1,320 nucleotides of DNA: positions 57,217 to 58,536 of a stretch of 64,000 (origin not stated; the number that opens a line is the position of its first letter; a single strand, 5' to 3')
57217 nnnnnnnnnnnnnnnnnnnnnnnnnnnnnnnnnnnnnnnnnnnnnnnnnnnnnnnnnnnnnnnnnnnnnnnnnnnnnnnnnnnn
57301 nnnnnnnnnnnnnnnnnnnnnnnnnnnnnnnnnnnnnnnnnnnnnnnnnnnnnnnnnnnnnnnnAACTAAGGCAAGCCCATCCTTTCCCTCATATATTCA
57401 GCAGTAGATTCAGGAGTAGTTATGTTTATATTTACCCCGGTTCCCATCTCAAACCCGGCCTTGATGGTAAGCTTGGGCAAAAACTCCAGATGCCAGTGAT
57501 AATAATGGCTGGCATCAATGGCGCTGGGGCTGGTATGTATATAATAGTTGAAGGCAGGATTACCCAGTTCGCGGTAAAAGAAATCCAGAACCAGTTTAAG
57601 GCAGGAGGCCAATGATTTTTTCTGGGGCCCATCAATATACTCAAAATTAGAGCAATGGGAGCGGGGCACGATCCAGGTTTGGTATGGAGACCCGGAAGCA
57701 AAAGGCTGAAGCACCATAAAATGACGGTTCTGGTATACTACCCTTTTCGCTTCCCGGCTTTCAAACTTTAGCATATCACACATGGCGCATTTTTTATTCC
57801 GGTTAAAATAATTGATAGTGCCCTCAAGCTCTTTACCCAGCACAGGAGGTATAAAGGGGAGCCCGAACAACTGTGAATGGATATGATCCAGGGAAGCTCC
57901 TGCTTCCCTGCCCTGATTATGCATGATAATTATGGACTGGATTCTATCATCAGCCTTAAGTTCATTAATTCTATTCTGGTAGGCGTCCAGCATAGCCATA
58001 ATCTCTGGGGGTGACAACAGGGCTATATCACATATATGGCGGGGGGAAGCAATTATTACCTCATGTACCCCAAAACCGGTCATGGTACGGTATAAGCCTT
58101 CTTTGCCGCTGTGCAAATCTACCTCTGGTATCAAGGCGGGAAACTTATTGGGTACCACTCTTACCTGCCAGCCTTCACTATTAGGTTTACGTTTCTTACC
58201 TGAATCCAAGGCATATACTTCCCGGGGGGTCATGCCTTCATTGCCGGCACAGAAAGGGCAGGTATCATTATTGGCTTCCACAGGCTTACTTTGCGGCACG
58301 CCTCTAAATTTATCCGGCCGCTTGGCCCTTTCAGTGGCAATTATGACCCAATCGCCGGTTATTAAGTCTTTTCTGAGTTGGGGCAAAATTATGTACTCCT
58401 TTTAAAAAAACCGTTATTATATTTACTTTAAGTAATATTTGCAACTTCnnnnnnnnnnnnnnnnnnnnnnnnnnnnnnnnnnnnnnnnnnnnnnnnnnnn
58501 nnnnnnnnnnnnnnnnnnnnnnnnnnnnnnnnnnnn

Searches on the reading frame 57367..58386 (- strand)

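Call 37: search_protein_families(library=pfam, proteins=[window:57367-58386:-], max_evalue=0.1)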
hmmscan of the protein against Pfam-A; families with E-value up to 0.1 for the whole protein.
window:57367-58386:- (339 aa): 7 families
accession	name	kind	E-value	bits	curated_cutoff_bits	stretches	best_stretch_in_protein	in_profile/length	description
PF01087.27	GalP_UDP_transf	-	6.5e-18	66.3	22.1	1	3-180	13-184/184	Galactose-1-phosphate uridyl transferase, N-terminal domain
PF01230.28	HIT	-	1.8e-07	32.1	21.5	1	213-300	5-92/98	HIT domain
PF02744.22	GalP_UDP_tr_C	-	1.8e-07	31.5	29.2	1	192-307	7-126/165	Galactose-1-phosphate uridyl transferase, C-terminal domain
PF16268.10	DUF4921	-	9.7e-07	28.5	28.5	1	125-336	196-397/425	Domain of unknown function (DUF4921)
PF16285.10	DUF4931_N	-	6.7e-05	23.4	24.1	1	110-176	55-121/124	Domain of unknown function (DUF4931) N-terminal domain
PF11969.13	DcpS_C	-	8.1e-05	23.5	24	1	200-300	2-97/114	Scavenger mRNA decapping enzyme C-term binding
PF19327.4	Ap4A_phos_N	-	0.041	13.8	23.1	1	153-180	137-164/177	Ap4A phosphorylase N-terminal domain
